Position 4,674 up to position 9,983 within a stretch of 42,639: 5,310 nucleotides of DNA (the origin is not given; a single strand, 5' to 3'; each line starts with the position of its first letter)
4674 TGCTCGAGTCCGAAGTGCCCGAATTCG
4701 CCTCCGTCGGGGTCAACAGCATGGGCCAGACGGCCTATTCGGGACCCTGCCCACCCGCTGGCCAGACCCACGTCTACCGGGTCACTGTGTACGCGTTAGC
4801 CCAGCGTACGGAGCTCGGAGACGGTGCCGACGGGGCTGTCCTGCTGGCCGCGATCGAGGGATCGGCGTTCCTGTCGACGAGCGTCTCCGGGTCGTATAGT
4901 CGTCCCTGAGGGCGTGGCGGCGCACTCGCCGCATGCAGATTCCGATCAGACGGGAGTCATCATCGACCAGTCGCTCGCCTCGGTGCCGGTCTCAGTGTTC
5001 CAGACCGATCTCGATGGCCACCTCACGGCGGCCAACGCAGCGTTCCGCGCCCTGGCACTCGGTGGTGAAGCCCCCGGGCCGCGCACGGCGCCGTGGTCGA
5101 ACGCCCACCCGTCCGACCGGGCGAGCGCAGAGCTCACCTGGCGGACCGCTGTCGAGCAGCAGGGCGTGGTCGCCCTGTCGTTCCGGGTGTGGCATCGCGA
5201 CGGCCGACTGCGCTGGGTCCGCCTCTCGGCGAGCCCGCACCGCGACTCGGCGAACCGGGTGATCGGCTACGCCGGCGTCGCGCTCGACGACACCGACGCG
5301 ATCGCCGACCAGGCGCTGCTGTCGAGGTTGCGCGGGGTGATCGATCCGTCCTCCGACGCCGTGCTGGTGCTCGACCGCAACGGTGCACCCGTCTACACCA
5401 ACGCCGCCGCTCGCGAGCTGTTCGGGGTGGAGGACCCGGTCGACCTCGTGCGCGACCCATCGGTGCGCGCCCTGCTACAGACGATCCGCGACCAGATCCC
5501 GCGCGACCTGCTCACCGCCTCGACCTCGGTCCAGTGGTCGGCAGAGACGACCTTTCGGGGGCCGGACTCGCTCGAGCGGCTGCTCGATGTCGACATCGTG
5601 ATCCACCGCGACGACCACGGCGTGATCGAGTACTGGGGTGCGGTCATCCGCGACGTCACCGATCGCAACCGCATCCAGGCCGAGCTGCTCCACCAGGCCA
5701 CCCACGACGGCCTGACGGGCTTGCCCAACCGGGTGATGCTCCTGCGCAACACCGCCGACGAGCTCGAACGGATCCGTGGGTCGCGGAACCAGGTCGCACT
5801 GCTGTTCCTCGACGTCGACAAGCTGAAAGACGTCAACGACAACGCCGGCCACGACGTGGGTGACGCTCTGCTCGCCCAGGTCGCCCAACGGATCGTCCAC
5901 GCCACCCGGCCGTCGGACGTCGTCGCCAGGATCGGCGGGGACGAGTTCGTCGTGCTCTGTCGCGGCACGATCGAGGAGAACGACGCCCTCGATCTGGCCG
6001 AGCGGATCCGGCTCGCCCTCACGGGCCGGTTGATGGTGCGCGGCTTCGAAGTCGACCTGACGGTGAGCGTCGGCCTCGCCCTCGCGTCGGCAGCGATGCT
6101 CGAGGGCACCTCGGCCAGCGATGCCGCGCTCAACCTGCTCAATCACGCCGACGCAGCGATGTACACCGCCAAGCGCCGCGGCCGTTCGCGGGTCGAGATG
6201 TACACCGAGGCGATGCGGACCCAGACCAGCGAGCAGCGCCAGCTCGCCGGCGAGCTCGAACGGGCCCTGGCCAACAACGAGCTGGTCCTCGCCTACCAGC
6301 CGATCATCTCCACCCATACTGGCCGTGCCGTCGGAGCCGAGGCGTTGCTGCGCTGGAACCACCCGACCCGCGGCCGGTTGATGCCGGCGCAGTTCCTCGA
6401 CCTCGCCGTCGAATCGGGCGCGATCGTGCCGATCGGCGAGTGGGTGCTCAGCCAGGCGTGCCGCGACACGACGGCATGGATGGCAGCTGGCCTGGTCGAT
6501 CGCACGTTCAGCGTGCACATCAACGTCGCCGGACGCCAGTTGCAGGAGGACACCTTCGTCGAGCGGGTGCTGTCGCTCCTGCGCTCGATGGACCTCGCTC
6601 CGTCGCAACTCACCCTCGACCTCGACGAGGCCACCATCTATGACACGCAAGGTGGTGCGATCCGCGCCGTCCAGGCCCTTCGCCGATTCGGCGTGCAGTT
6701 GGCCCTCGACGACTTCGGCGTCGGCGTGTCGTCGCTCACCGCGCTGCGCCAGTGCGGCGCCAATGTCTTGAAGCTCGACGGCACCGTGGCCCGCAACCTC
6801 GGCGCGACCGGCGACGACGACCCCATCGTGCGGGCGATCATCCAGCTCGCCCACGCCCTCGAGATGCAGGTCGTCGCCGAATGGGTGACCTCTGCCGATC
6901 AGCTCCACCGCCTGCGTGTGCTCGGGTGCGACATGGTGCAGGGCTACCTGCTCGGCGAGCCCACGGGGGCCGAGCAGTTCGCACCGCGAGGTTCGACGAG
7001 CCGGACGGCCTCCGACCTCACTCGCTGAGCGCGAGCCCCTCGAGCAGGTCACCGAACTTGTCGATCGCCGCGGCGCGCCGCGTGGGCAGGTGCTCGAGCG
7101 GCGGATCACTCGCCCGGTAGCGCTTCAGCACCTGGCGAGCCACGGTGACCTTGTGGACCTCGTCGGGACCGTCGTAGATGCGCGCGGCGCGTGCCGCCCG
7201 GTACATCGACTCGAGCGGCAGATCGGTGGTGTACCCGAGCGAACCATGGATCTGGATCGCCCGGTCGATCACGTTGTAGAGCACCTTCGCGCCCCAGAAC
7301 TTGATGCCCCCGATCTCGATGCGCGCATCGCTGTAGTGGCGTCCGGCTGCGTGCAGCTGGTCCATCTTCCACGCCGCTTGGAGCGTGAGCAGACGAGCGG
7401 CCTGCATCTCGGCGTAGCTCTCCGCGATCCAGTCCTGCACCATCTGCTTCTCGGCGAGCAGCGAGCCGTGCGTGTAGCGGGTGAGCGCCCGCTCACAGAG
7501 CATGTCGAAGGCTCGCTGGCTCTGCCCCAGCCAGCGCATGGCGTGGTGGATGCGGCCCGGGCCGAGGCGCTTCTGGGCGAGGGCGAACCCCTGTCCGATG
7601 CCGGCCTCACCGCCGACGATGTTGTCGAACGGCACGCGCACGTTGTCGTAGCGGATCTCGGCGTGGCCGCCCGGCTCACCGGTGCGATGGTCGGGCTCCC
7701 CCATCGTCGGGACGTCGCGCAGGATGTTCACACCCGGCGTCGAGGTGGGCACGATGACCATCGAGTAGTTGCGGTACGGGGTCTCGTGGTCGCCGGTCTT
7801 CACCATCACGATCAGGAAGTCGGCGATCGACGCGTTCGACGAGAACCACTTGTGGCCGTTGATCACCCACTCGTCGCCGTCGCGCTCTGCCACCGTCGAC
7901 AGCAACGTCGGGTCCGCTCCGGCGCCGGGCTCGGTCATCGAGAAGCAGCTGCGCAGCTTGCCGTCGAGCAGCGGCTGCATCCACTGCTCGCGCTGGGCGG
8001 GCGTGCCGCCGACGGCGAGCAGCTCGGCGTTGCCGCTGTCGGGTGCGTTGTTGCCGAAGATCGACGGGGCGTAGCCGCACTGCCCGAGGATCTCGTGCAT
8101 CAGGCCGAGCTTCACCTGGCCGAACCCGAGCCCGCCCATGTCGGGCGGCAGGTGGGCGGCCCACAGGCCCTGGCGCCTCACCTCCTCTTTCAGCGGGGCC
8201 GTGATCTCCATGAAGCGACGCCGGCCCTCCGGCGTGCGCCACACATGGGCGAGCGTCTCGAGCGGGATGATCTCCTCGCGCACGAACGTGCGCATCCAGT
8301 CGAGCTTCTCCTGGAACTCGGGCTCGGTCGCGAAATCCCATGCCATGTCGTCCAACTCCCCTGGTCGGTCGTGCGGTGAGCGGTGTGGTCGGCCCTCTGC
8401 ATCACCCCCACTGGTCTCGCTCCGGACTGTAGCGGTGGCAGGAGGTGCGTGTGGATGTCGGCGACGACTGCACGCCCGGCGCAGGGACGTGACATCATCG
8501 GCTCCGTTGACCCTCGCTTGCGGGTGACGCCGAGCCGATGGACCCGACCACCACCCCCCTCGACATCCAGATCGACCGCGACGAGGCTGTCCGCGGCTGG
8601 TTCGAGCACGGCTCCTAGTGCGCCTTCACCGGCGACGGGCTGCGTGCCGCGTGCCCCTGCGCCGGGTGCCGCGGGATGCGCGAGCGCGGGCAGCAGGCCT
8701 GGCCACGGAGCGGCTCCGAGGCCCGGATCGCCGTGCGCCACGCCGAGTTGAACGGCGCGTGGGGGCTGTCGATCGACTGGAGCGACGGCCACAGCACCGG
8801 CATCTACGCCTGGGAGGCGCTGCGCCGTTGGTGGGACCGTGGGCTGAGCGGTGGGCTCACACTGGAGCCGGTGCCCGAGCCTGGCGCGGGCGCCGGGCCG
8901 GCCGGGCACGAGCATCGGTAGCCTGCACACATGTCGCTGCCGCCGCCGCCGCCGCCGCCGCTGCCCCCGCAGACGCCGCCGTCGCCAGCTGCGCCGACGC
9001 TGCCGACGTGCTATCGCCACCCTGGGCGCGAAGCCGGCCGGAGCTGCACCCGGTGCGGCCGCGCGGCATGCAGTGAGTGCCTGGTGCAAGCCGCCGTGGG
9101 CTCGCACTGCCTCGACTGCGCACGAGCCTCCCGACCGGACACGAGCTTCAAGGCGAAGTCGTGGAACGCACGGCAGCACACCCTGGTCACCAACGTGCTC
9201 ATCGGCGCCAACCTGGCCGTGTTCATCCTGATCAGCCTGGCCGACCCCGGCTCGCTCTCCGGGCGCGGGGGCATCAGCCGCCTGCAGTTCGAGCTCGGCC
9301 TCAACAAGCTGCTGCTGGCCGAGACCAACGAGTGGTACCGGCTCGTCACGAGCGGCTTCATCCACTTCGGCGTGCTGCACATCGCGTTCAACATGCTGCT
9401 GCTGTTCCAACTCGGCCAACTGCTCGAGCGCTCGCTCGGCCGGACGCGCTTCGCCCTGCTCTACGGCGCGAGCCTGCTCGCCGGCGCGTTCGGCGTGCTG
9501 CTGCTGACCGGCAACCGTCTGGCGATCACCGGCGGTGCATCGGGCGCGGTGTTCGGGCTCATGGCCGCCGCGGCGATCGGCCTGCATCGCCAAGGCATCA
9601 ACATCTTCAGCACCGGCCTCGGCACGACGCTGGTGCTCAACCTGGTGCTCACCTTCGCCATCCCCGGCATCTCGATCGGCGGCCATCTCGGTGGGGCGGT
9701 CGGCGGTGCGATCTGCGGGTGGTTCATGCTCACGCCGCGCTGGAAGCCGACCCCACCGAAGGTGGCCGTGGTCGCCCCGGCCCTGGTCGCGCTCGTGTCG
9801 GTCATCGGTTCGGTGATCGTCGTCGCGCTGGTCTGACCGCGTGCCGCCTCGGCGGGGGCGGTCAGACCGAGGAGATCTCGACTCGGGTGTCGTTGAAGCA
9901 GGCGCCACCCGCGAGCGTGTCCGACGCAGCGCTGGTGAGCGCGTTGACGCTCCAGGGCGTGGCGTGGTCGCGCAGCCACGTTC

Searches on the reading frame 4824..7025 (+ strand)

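Call 61: search_protein_families(library=pfam, proteins=[window:4824-7025:+], max_evalue=0.00001)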
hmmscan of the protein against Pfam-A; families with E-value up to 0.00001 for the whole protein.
window:4824-7025:+ (734 aa): 7 families
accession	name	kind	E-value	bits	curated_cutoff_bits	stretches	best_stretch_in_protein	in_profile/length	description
PF00563.25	EAL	-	5.5e-64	216.2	31.3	1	477-713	3-236/236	EAL domain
PF00990.26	GGDEF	-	1.5e-37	129.3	23.8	1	292-456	1-161/161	Diguanylate cyclase, GGDEF domain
PF08448.16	PAS_4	-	1.5e-16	61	23.1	1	52-158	2-107/110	PAS fold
PF00989.32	PAS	-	8.2e-15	55.2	22.6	1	168-278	2-113/113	PAS fold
PF13426.13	PAS_9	-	3e-10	40.7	27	0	177-280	1-103/103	PAS domain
PF08447.18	PAS_3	-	9.6e-10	39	25.6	1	94-153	30-89/89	PAS fold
PF13188.13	PAS_8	-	1.1e-06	28.8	21.8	0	168-219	2-48/65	PAS domain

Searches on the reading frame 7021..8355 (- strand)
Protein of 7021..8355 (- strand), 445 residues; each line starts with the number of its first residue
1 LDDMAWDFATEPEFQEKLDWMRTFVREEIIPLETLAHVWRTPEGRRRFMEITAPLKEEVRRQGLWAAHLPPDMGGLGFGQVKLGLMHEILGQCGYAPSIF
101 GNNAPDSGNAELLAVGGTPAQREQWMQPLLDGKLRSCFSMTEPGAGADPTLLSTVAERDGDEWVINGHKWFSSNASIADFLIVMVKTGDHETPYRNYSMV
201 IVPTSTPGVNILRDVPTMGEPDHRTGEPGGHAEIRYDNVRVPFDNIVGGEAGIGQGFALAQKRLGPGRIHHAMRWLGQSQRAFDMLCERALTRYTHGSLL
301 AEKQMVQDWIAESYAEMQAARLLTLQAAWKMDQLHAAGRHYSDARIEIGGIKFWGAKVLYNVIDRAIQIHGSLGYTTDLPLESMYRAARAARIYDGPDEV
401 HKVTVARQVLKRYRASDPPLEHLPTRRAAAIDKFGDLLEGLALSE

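Call 61: search_protein_families(library=pfam, proteins=[window:7021-8355:-], max_evalue=0.00001)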
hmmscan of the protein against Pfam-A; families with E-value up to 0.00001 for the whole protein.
window:7021-8355:- (445 aa): 4 families
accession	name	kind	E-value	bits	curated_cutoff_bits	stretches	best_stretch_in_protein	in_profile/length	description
PF00441.29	Acyl-CoA_dh_1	-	2.5e-37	128.8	22.4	1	254-410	1-150/150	Acyl-CoA dehydrogenase, C-terminal domain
PF02770.24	Acyl-CoA_dh_M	-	9.2e-25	87.1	33.3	1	137-227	1-91/97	Acyl-CoA dehydrogenase, middle domain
PF08028.16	Acyl-CoA_dh_2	-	2.4e-14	54.2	22.7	1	270-395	2-130/134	Acyl-CoA dehydrogenase, C-terminal domain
PF02771.21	Acyl-CoA_dh_N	-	2.7e-10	41.1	22.9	1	15-133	5-113/113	Acyl-CoA dehydrogenase, N-terminal domain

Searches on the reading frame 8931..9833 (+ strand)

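Call 61: search_protein_families(library=pfam, proteins=[window:8931-9833:+], max_evalue=0.00001)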
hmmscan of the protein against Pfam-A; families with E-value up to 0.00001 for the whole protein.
window:8931-9833:+ (301 aa): 1 family
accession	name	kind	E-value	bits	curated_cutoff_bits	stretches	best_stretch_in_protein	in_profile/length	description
PF01694.28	Rhomboid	-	6.7e-28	98.1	22.6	1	133-267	2-141/143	Rhomboid domain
